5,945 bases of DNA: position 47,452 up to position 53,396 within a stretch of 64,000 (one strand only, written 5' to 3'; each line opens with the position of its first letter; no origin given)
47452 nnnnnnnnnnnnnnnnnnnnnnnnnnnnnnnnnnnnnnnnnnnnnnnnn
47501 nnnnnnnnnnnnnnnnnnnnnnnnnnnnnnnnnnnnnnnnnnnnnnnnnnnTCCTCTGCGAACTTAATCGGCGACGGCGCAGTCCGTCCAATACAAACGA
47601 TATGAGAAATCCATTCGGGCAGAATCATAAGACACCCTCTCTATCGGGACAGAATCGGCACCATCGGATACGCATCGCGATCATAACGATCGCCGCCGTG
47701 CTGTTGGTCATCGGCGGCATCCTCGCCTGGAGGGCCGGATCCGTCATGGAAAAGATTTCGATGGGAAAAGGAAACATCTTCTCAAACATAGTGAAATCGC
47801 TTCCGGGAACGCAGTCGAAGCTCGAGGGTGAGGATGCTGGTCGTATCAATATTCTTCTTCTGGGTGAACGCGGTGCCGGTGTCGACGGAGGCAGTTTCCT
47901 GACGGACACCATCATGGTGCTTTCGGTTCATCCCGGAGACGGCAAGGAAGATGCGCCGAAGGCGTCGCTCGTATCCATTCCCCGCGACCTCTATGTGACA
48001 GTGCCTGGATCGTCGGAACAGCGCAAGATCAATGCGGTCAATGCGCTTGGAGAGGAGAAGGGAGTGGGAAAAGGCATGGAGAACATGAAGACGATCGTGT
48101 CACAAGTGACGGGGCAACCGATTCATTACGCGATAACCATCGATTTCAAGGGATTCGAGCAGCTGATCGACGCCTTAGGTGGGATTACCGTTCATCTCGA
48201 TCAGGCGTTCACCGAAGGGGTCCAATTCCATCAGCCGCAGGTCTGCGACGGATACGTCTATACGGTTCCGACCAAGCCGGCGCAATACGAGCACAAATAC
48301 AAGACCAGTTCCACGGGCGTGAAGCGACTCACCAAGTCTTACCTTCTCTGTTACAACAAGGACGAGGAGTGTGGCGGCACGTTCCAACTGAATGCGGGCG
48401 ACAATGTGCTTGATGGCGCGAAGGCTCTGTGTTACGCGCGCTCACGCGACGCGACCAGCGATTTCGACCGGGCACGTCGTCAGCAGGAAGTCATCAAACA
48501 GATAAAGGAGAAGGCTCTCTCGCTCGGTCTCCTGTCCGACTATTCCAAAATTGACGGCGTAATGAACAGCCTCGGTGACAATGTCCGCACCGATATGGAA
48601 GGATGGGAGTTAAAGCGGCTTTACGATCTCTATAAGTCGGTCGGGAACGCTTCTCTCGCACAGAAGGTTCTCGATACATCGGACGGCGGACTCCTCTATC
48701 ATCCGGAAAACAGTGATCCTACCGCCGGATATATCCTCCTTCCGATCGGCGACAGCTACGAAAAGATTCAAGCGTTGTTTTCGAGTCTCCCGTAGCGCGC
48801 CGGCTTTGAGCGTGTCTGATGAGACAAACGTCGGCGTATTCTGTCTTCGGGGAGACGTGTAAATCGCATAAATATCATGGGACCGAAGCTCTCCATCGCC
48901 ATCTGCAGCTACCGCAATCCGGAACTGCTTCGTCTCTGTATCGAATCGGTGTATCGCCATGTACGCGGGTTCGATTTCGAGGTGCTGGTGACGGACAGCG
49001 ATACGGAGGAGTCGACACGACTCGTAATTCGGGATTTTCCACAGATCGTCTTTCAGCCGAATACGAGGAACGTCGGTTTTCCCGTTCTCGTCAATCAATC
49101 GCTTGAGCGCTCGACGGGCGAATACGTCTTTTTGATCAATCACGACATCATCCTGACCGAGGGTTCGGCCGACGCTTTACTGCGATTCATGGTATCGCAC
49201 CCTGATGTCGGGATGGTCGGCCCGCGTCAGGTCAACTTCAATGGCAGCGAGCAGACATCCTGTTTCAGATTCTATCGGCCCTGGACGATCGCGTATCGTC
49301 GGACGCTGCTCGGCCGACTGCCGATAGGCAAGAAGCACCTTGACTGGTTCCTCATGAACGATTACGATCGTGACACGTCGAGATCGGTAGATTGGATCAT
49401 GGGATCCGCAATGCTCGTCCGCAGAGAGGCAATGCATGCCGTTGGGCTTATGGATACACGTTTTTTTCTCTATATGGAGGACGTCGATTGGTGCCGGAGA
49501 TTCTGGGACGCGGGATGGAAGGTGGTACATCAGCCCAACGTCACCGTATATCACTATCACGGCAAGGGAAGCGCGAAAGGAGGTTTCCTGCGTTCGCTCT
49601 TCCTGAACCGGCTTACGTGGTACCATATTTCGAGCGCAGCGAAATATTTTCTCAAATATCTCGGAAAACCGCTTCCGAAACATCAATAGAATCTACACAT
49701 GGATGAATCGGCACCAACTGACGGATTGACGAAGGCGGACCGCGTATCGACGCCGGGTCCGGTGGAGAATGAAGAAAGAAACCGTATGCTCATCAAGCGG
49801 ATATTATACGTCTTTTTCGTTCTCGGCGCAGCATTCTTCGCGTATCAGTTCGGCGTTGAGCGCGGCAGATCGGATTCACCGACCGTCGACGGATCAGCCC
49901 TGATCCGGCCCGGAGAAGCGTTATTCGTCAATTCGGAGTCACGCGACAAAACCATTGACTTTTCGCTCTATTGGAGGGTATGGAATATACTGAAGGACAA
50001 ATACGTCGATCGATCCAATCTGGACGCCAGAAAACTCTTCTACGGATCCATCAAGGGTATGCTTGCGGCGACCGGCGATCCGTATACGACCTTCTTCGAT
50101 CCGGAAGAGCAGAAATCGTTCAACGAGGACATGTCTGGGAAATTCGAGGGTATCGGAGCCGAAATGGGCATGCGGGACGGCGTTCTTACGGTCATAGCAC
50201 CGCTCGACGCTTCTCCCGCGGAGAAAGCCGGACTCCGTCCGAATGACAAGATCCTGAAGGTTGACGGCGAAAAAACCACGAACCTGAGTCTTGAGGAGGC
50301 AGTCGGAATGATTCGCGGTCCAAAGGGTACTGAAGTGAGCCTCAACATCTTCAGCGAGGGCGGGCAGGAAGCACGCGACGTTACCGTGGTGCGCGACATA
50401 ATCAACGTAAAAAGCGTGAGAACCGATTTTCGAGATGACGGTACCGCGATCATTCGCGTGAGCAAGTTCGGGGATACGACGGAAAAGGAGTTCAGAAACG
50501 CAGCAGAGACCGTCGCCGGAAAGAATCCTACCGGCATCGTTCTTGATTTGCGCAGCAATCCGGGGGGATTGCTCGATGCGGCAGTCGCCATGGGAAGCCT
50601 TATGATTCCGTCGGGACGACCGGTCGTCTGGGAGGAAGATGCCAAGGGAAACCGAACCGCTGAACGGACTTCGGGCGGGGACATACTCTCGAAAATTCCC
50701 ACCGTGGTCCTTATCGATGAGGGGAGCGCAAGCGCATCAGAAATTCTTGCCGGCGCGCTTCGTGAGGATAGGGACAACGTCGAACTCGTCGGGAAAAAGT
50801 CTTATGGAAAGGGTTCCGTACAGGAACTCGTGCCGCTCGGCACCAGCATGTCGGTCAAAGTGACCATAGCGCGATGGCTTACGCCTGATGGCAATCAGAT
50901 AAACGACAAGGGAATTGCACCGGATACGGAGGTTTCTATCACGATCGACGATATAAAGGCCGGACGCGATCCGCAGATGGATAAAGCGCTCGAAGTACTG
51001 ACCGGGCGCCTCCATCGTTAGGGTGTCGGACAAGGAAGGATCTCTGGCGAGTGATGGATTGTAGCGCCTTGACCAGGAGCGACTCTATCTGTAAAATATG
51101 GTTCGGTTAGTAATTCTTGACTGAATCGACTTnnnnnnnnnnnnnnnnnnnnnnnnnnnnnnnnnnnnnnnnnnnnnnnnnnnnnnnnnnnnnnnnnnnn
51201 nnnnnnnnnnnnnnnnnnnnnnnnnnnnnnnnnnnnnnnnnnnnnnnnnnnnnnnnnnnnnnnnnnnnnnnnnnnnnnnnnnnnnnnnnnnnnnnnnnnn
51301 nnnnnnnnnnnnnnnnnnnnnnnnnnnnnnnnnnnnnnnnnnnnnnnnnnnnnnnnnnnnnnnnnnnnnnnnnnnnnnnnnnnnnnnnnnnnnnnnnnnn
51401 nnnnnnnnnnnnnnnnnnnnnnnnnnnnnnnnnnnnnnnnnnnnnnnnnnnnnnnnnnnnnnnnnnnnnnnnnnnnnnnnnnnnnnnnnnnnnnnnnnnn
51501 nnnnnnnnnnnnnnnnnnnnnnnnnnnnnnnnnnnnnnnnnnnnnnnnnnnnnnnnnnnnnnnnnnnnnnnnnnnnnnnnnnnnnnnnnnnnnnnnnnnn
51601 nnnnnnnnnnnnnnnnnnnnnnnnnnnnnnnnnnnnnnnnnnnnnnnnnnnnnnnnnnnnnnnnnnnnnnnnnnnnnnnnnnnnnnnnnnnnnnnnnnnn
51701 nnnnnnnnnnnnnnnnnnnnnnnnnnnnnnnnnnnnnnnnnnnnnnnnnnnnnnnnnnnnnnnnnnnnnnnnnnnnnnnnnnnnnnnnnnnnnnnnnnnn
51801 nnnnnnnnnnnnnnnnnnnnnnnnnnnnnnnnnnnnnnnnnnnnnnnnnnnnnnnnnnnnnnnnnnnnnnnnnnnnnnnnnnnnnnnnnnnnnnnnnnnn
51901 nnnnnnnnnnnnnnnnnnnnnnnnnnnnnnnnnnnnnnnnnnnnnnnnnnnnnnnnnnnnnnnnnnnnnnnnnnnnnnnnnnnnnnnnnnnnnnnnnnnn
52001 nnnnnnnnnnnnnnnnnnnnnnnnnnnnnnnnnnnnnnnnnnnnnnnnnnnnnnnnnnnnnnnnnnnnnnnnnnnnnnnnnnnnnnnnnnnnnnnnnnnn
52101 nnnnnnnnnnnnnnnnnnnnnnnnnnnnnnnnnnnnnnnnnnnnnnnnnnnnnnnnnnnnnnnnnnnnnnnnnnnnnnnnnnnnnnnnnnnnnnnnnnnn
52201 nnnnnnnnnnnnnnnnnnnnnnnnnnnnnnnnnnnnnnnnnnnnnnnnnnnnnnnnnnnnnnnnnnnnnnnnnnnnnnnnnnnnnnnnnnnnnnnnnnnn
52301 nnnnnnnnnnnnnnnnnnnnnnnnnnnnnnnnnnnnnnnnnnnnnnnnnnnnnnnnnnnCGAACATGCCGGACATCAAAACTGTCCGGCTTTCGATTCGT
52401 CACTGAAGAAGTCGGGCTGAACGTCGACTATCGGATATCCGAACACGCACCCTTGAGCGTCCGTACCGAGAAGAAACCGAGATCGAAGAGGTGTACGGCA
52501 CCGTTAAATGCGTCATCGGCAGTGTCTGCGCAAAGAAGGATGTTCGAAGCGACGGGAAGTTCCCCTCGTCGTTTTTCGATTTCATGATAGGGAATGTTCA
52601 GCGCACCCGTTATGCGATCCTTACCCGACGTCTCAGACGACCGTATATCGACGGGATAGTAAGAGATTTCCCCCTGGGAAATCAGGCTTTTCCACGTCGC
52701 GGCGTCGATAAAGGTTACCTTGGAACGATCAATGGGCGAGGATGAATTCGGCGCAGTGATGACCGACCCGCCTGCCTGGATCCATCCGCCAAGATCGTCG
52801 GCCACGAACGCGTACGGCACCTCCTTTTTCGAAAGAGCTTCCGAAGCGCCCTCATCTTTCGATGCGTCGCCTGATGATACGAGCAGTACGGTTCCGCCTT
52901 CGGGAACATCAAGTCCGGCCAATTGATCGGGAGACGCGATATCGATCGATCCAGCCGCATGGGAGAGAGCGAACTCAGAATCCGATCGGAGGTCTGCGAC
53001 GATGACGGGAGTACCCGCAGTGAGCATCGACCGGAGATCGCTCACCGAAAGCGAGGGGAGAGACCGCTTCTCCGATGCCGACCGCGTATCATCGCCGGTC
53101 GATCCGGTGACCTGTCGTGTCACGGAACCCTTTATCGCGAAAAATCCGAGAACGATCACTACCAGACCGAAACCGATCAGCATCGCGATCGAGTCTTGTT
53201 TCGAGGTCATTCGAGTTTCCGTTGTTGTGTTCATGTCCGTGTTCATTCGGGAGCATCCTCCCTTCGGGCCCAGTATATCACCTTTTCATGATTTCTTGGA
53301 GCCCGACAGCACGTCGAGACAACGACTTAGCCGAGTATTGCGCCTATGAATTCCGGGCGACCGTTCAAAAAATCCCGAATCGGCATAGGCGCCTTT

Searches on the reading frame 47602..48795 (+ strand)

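Call 14: search_protein_families(library=pfam, proteins=[window:47602-48795:+], max_evalue=0.001)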
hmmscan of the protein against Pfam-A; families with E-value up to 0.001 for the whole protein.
window:47602-48795:+ (397 aa): 1 family
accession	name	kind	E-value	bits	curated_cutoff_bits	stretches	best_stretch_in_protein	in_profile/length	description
PF03816.19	LytR_cpsA_psr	-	1.1e-31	110.5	24.6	1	101-305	2-148/150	LytR_cpsA_psr family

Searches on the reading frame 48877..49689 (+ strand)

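Call 14: search_protein_families(library=pfam, proteins=[window:48877-49689:+], max_evalue=0.001)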
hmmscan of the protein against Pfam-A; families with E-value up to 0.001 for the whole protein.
window:48877-49689:+ (270 aa): 4 families
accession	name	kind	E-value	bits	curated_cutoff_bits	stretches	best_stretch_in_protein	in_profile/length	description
PF13641.12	Glyco_tranf_2_3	-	5.1e-17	63.1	27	1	3-231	1-216/230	Glycosyltransferase like family 2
PF00535.33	Glycos_transf_2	-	1e-13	52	23.3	1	6-142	1-143/168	Glycosyl transferase family 2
PF13632.12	Glyco_trans_2_3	-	3.1e-06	27.6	27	1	164-227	62-124/198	Glycosyl transferase family group 2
PF13712.12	Glyco_tranf_2_5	-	0.00021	21.5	27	1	72-230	45-193/210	Glycosyltransferase like family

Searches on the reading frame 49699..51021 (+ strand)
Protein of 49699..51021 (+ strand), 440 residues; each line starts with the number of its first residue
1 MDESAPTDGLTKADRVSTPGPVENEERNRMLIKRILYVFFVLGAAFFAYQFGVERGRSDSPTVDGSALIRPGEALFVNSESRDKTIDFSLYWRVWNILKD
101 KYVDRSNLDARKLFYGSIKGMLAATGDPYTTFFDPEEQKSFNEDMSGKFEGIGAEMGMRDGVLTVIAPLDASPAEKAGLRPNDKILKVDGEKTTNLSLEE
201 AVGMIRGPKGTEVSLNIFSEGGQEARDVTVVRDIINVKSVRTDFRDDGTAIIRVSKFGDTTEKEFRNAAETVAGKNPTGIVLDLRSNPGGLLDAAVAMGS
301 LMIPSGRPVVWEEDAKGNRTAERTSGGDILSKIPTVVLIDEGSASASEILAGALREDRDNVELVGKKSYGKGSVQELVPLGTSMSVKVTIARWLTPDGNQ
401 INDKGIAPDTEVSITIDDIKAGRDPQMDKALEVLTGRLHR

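Call 14: search_protein_families(library=pfam, proteins=[window:49699-51021:+], max_evalue=0.001)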
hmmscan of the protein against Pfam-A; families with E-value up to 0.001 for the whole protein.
window:49699-51021:+ (440 aa): 5 families
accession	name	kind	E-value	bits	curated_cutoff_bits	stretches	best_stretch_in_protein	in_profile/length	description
PF03572.23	Peptidase_S41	-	3.1e-44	150.9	24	1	249-412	2-165/165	Peptidase family S41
PF17820.7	PDZ_6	-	1.5e-12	47.5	27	1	170-215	7-50/54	PDZ domain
PF00595.29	PDZ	-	1.4e-11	45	23.2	1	162-217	26-80/81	PDZ domain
PF13180.12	PDZ_2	-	8.5e-09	36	27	1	152-224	3-74/80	PDZ domain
PF22694.1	CtpB_N-like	-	1e-05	26.3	27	1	92-136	42-84/85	Activating protease CtpB N-terminal domain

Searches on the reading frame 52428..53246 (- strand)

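Call 14: search_protein_families(library=pfam, proteins=[window:52428-53246:-], max_evalue=0.001)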
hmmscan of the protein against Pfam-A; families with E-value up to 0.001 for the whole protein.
window:52428-53246:- (272 aa): 1 family
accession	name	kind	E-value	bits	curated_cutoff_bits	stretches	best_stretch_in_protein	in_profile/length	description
PF00581.25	Rhodanese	-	2e-07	31.8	22.2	0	186-269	6-97/102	Rhodanese-like domain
